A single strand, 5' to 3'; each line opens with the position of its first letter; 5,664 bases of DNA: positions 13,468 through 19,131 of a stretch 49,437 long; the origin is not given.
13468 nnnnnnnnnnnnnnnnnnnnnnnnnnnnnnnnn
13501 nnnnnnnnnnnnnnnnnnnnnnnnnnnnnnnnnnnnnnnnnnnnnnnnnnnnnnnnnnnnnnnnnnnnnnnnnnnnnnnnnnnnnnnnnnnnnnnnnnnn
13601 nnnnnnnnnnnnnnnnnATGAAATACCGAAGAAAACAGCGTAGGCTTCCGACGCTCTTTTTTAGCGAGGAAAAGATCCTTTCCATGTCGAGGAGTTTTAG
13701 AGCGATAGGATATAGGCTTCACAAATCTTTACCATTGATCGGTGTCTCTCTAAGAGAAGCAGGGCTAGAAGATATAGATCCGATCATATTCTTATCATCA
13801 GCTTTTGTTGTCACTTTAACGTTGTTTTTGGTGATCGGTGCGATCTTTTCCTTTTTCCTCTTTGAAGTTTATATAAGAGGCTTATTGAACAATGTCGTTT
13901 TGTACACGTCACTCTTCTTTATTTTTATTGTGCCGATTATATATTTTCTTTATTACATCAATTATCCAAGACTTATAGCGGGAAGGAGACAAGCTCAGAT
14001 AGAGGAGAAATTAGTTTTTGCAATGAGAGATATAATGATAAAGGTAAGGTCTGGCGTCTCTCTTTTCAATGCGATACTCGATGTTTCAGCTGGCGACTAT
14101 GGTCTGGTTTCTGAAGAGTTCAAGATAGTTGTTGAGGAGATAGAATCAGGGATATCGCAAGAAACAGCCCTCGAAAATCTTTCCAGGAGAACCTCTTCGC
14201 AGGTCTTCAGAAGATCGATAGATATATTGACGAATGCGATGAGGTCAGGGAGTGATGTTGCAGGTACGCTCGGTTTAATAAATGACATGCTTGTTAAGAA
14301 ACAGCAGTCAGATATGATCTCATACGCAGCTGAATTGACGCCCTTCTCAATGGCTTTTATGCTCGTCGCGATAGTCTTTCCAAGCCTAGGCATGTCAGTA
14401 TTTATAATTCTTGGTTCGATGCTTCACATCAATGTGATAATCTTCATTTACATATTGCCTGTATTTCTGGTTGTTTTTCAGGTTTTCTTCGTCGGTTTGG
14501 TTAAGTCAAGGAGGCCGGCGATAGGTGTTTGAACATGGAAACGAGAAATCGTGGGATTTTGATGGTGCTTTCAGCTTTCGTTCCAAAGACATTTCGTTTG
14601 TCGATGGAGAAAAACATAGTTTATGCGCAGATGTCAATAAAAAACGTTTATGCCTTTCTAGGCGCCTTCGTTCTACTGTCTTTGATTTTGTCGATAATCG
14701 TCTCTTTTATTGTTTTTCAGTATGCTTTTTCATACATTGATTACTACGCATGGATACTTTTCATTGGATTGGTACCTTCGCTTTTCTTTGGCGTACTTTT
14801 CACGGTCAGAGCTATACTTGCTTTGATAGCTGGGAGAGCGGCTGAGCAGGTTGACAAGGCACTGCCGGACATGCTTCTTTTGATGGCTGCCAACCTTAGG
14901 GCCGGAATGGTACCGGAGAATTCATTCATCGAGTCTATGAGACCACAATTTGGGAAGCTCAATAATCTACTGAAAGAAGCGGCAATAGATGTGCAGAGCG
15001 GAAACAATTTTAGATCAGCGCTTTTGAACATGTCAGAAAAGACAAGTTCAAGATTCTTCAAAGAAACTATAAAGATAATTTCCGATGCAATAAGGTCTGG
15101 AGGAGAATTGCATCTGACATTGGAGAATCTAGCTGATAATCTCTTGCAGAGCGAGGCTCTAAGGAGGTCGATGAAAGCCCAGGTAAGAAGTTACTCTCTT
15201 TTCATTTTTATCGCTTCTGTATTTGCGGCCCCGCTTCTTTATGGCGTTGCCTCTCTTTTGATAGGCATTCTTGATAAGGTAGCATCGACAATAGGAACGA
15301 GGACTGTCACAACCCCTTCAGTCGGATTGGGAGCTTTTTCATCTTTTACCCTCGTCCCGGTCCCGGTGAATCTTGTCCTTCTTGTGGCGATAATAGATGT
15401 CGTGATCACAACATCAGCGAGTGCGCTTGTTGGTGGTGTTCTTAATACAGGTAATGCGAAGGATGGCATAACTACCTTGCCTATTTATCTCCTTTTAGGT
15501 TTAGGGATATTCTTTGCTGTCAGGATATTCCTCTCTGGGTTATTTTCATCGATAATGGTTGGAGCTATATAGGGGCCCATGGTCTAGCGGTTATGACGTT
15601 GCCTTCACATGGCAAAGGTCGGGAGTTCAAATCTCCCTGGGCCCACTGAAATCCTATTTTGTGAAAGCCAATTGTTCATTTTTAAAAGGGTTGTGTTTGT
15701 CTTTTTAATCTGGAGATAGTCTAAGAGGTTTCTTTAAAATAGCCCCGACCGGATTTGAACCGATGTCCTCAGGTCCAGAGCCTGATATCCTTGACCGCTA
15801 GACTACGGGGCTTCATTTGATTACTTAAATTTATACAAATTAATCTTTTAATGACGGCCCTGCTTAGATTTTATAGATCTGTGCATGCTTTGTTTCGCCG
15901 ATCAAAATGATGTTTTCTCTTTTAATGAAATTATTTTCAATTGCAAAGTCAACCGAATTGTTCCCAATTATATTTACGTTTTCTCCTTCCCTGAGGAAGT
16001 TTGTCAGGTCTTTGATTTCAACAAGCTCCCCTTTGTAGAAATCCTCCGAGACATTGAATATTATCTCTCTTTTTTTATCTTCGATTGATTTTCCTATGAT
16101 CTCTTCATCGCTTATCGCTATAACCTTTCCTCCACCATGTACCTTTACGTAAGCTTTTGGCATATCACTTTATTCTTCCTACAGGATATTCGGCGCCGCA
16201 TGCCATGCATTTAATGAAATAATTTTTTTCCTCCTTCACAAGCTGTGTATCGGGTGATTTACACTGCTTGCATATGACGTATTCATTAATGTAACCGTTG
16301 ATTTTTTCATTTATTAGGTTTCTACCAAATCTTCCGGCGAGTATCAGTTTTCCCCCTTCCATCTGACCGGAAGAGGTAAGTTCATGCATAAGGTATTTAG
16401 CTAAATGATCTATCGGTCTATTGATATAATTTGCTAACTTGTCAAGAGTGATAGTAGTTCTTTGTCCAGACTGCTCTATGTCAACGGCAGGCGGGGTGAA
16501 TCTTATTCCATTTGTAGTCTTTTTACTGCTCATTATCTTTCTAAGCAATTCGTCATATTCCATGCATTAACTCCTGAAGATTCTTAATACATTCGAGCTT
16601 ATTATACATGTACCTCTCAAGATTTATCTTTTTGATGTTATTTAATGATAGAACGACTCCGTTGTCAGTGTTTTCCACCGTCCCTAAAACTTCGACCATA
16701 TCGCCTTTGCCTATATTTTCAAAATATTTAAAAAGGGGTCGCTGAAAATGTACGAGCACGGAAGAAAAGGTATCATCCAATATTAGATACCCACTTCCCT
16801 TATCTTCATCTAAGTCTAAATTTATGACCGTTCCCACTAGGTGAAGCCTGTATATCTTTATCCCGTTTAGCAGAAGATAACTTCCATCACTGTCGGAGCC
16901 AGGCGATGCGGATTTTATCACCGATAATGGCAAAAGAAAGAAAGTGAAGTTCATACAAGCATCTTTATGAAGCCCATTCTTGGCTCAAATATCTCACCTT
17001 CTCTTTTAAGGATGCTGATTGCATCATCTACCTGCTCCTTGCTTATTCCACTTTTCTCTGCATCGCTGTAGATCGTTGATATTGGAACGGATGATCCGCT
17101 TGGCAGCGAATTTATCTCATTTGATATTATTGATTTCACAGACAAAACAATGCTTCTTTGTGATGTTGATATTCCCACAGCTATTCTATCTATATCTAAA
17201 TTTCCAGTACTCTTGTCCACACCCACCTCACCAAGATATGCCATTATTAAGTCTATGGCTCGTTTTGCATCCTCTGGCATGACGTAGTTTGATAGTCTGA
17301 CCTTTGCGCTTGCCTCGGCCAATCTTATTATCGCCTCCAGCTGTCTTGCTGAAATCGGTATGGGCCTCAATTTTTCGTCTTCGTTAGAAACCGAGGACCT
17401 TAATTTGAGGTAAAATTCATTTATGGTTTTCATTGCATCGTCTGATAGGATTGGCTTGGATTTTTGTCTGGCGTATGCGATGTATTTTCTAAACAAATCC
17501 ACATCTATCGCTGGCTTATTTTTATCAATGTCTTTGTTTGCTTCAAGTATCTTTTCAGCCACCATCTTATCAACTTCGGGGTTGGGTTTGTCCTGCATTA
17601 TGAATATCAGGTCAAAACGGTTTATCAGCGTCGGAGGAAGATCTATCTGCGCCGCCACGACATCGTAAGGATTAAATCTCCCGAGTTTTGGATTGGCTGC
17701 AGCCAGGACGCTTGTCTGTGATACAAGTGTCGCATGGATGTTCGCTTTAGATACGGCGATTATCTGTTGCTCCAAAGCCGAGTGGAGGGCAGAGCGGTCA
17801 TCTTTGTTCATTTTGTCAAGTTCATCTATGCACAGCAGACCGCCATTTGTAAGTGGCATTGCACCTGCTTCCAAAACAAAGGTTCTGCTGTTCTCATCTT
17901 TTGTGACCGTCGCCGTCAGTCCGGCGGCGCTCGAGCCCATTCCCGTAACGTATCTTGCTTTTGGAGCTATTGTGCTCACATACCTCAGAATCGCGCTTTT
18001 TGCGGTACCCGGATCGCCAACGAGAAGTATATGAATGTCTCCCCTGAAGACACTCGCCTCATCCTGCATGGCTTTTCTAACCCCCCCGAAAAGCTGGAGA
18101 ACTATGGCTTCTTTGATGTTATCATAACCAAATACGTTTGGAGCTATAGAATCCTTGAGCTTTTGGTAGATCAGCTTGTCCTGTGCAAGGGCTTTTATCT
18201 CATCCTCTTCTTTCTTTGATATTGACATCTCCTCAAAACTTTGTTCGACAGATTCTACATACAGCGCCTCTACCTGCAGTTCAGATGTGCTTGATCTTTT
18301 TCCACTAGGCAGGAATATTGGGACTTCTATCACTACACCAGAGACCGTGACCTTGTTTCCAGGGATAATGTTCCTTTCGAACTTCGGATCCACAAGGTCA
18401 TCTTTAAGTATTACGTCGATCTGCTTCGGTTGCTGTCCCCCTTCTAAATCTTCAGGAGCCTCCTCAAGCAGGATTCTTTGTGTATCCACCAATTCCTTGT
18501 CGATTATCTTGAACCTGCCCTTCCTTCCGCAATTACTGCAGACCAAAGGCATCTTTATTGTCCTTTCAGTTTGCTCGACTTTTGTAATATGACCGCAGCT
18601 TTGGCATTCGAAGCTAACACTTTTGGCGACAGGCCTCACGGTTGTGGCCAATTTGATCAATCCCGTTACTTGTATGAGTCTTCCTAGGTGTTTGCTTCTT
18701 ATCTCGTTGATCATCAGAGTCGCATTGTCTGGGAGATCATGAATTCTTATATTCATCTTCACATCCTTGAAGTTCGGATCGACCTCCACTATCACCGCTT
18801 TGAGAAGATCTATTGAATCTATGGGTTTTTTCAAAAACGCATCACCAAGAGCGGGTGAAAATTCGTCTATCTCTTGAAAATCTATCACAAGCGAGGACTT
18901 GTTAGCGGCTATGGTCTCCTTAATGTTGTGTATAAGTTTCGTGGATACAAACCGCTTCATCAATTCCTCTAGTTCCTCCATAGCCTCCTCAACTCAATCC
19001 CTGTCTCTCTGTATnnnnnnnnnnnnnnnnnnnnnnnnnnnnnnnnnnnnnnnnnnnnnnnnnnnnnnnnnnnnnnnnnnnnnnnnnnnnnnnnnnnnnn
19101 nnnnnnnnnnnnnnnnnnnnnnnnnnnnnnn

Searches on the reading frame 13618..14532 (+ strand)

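Call 23: search_protein_families(library=pfam, proteins=[window:13618-14532:+], max_evalue=0.01)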
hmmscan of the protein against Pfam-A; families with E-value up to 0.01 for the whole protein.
window:13618-14532:+ (304 aa): 1 family
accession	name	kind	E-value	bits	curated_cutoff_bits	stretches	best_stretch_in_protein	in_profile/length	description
PF00482.28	T2SSF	-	6.3e-14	52.5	25.2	1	139-260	5-123/125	Type II secretion system (T2SS), protein F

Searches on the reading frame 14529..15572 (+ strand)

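Call 23: search_protein_families(library=pfam, proteins=[window:14529-15572:+], max_evalue=0.01)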
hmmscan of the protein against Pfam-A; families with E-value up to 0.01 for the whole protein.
window:14529-15572:+ (347 aa): 1 family
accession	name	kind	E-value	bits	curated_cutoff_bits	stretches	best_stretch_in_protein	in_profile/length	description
PF00482.28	T2SSF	-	6.2e-14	52.5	25.2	1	116-238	2-121/125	Type II secretion system (T2SS), protein F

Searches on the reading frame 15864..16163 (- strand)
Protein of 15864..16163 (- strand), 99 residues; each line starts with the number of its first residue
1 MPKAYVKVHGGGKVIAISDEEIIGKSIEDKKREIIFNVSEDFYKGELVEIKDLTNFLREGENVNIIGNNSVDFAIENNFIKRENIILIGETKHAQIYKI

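Call 83: search_protein_families(library=pfam, proteins=[window:15864-16163:-], max_evalue=0.001)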
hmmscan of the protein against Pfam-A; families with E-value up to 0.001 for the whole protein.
window:15864-16163:- (99 aa): 1 family
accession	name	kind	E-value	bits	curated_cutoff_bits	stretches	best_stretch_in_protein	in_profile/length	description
PF04242.18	DUF424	-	1.8e-19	70.3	25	1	8-99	3-92/92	Protein of unknown function (DUF424)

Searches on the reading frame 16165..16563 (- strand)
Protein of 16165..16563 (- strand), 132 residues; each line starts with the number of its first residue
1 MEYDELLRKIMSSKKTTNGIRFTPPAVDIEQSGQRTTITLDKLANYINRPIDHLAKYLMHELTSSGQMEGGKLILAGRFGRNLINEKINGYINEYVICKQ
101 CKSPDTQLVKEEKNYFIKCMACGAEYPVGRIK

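Call 83: search_protein_families(library=pfam, proteins=[window:16165-16563:-], max_evalue=0.001)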
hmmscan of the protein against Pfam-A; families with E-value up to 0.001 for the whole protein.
window:16165-16563:- (132 aa): 1 family
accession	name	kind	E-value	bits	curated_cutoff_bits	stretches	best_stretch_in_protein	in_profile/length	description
PF01873.23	eIF-5_eIF-2B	-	2.1e-30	105.5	27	1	15-124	4-116/117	Domain found in IF2B/IF5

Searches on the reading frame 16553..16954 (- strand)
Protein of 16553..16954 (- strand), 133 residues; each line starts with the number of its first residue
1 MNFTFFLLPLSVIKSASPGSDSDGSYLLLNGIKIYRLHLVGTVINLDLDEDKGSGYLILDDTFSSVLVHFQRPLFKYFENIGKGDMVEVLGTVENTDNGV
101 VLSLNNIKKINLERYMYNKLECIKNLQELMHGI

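Call 83: search_protein_families(library=pfam, proteins=[window:16553-16954:-], max_evalue=0.001)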
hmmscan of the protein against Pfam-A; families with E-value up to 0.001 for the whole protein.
window:16553-16954:- (133 aa): 1 family
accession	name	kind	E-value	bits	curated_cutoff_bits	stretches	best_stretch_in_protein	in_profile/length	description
PF01336.31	tRNA_anti-codon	-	5.3e-06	26.7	27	1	39-110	3-75/75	OB-fold nucleic acid binding domain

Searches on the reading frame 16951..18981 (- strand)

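Call 23: search_protein_families(library=pfam, proteins=[window:16951-18981:-], max_evalue=0.01)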
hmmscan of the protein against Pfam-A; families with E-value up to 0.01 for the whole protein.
window:16951-18981:- (676 aa): 13 families
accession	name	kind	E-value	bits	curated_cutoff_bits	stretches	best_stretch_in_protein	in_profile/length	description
PF00493.29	MCM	-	5.1e-87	291.1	23.3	1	259-480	2-222/224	MCM P-loop domain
PF17855.7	MCM_lid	-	5.5e-27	94.5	27.4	1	495-581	1-85/87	MCM AAA-lid domain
PF17207.9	MCM_OB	-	1.4e-23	83.5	24.8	1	92-220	3-125/126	MCM OB domain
PF01078.27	Mg_chelatase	-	2.4e-08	34.1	20.3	1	371-431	98-158/207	Magnesium chelatase, subunit ChlI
PF07728.20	AAA_5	-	1.6e-07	31.8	22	1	317-432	1-124/139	AAA domain (dynein-related subfamily)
PF21120.3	MCM_WH_arc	-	5e-06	26.9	26.1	1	629-673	18-63/63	Archaeal MCM, winged-helix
PF00004.35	AAA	-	9.7e-05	23.3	21.2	1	318-430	1-109/131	ATPase family associated with various cellular activities (AAA)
PF14551.11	MCM_N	-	0.0002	22.2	24.9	1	17-70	22-75/95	MCM N-terminal domain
PF07726.17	AAA_3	-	0.00025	21.4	27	1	317-447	1-127/131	ATPase family associated with various cellular activities (AAA)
PF21933.2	MCM5_C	-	0.00037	20.8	27.2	0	626-664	10-48/59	MCM5, C-terminal domain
PF13191.12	AAA_16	-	0.0053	17.7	32.6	0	311-407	19-124/167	AAA ATPase domain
PF00158.32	Sigma54_activat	-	0.0058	16.8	20.2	0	303-430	10-142/168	Sigma-54 interaction domain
PF14532.12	Sigma54_activ_2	-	0.0063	17.2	25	0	314-428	20-112/138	Sigma-54 interaction domain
